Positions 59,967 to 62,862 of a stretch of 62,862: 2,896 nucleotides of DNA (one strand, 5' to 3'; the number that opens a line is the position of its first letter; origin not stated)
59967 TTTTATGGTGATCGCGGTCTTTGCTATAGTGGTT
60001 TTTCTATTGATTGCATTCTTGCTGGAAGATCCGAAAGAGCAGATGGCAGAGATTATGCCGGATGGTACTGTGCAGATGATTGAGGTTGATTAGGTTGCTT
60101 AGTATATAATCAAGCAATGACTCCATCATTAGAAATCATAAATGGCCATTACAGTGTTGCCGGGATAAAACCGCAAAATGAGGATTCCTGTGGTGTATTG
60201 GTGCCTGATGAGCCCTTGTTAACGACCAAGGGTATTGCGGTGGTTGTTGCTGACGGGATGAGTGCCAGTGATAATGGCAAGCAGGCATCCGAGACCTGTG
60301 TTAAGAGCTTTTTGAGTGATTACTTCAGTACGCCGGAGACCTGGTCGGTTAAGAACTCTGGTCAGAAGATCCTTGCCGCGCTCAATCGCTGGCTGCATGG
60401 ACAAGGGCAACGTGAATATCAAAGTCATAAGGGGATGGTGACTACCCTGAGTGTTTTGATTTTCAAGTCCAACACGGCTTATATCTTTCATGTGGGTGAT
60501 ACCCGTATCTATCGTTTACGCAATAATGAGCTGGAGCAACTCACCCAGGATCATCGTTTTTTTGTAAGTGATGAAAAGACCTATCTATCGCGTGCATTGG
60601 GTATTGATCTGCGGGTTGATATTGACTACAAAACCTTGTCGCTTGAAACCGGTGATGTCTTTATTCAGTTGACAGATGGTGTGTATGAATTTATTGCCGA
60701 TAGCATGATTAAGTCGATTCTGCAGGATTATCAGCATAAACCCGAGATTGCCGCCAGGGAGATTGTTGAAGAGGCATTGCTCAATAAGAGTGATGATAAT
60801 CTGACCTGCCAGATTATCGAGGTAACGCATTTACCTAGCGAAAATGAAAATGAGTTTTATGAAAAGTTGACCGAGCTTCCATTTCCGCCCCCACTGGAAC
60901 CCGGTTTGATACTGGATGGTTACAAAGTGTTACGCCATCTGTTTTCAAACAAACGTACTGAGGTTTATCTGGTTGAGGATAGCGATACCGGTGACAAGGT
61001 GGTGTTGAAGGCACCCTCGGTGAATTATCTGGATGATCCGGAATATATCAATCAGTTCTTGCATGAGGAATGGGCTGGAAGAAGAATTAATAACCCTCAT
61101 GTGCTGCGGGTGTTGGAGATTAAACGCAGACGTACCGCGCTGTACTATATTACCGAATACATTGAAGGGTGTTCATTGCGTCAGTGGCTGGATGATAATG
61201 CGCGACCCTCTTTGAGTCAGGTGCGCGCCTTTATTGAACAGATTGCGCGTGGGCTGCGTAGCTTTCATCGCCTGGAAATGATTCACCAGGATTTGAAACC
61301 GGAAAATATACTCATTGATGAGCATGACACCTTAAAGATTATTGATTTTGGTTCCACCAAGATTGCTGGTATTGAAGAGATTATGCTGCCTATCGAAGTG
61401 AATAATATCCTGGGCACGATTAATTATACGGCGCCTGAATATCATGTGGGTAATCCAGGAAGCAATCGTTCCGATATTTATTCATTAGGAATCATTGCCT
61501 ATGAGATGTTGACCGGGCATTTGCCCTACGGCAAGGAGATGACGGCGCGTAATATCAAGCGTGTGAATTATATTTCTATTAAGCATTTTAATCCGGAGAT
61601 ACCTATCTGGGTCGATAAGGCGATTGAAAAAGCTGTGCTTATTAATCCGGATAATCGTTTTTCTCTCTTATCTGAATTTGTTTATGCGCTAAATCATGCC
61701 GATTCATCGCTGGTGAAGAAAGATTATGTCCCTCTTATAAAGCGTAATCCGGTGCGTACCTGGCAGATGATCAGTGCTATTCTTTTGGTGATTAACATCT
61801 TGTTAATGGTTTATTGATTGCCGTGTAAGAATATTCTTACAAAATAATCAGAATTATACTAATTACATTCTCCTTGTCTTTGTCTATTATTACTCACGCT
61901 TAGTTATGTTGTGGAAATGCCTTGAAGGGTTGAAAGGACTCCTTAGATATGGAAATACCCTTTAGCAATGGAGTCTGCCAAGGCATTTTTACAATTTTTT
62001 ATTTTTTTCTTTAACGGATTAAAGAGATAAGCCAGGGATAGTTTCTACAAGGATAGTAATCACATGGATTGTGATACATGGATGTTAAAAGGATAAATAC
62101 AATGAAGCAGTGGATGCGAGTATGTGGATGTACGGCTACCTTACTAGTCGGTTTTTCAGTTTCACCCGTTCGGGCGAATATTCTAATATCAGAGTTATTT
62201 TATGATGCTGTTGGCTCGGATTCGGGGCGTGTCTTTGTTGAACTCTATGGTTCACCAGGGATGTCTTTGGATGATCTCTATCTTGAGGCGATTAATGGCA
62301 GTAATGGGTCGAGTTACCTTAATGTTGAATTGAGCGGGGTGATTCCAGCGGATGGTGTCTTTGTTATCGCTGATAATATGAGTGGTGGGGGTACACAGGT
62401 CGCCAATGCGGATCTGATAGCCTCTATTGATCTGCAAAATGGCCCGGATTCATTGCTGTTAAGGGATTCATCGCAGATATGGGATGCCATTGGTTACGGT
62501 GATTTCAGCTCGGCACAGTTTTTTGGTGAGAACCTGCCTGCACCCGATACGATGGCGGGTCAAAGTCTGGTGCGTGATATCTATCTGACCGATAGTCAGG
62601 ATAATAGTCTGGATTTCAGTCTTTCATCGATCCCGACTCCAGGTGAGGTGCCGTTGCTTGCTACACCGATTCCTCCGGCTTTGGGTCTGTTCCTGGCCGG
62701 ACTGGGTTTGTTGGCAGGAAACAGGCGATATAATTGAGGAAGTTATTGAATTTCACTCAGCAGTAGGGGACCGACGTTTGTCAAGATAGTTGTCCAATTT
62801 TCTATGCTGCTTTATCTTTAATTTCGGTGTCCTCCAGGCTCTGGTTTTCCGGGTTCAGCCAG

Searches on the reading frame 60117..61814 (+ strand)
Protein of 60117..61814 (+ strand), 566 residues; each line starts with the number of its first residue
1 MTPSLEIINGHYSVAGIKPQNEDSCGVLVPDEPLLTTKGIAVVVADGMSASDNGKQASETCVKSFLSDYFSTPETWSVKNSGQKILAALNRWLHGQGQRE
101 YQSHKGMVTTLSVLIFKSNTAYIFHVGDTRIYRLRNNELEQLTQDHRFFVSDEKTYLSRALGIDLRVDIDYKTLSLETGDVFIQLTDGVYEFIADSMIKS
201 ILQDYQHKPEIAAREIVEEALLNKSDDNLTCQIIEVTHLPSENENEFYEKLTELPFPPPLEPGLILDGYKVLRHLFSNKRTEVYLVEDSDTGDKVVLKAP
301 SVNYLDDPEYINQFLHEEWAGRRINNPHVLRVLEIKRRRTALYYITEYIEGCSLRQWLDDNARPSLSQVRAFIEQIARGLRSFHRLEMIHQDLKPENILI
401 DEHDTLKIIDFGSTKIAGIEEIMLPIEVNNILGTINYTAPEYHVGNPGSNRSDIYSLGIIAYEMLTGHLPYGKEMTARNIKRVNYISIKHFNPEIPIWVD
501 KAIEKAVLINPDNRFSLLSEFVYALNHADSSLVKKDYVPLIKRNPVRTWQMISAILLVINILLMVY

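Call 39: search_protein_families(library=pfam, proteins=[window:60117-61814:+], max_evalue=0.001)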
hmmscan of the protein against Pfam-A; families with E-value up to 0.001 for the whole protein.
window:60117-61814:+ (566 aa): 8 families
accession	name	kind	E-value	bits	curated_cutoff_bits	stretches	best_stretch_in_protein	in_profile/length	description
PF00069.31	Pkinase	-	1.5e-40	139.7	31.7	1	280-508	12-245/263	Protein kinase domain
PF07714.23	PK_Tyr_Ser-Thr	-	1.6e-26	93.6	23.1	1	287-516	23-250/258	Protein tyrosine and serine/threonine kinase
PF13672.11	PP2C_2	-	2.7e-14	53.6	24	1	39-195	24-176/209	Protein phosphatase 2C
PF06293.20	Kdo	-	1.4e-07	31.6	21.3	1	344-411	94-166/207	Lipopolysaccharide kinase (Kdo/WaaP) family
PF00481.26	PP2C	-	2.4e-07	31.1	20.3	1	67-155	61-149/255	Protein phosphatase 2C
PF01636.29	APH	-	8e-06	26.2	23.2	0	282-386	12-110/239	Phosphotransferase enzyme family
PF07228.17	SpoIIE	-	1.4e-05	25.6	25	1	81-222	39-174/192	Stage II sporulation protein E (SpoIIE)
PF03109.22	ABC1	-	0.00074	19.2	22.9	0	343-415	144-215/244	ABC1 atypical kinase-like domain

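Call 42: search_protein_families(library=ncbifam, proteins=[window:60117-61814:+], max_evalue=0.01)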
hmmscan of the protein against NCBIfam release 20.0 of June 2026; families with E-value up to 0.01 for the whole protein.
window:60117-61814:+ (566 aa): 23 families
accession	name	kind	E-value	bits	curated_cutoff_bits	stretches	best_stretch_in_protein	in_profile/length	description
NF033483.0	PknB_PASTA_kin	equivalog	2.5e-51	175.4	450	1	281-531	21-271/563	Stk1 family PASTA domain-containing Ser/Thr kinase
NF033484.1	Stp1_PP2C_phos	equivalog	1.1e-36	126.5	230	1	18-234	8-231/232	Stp1/IreP family PP2C-type Ser/Thr phosphatase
NF052427.1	StpK7MSMEG_1200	equivalog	4.3e-33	114.7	900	1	280-535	20-275/601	serine/threonine protein kinase StpK7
NF047741.1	antiphage_MADS6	equivalog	1.7e-31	109.4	460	1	260-530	183-462/612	methylation-associated defense system protein kinase MAD6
NF009651.0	PRK13184.1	equivalog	1.5e-28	99.3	839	1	268-527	3-289/932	serine/threonine-protein kinase PknD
NF038150.1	lanthi_synth_IV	equivalog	1.6e-23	83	650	1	257-476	179-401/851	class IV lanthionine synthetase LanL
TIGR03903.1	TOMM_kin_cyc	equivalog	1.6e-21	76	705.75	1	290-469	1-187/1267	TOMM system kinase/cyclase fusion protein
NF033442.0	BREX_PglW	equivalog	4e-16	58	990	2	436-536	393-494/1391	BREX system serine/threonine kinase PglW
NF011149.0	PRK14559.1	equivalog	1.4e-13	50.5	374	1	35-146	408-521/642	serine/threonine phosphatase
NF053615.1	SerThrKinAfsKStmc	equivalog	1.7e-13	50.2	1300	1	270-471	16-213/809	protein serine/threonine kinase AfsK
NF038151.1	lanthi_synth_III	equivalog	3.9e-13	48.7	575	1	269-468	222-426/833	class III lanthionine synthetase LanKC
NF043056.1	T4SS_LegK1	equivalog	2.5e-09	36.3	550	1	387-460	209-279/516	Dot/Icm T4SS effector kinase LegK1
NF058632.1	SerThrKinPrkT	equivalog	5.2e-09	35.6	280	1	269-418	23-169/322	serine/threonine protein kinase PrkT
TIGR03724.2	arch_bud32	equivalog_domain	1.8e-07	30.9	125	1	345-416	71-133/193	KEOPS complex kinase/ATPase Bud32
NF002475.0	PRK01723.1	equivalog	6.8e-07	28.5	142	1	372-414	148-190/241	3-deoxy-D-manno-octulosonic acid kinase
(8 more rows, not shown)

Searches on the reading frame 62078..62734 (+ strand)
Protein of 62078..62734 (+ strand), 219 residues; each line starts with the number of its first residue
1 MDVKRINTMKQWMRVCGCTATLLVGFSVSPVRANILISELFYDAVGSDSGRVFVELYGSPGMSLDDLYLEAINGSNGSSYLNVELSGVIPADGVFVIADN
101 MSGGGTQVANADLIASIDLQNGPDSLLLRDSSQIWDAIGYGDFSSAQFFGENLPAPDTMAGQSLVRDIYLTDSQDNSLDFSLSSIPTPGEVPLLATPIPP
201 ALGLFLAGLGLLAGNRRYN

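Call 41: search_protein_families(library=pfam, proteins=[window:62078-62734:+], max_evalue=0.001)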
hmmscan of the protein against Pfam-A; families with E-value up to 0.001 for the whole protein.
window:62078-62734:+ (219 aa): 1 family
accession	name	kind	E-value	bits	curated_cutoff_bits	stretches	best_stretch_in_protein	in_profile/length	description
PF00932.25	LTD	-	0.00019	22.2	34.3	1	32-141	5-108/109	Lamin Tail Domain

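Call 42: search_protein_families(library=ncbifam, proteins=[window:62078-62734:+], max_evalue=0.01)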
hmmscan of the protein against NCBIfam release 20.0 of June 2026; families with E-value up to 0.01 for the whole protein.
window:62078-62734:+ (219 aa): 0 families
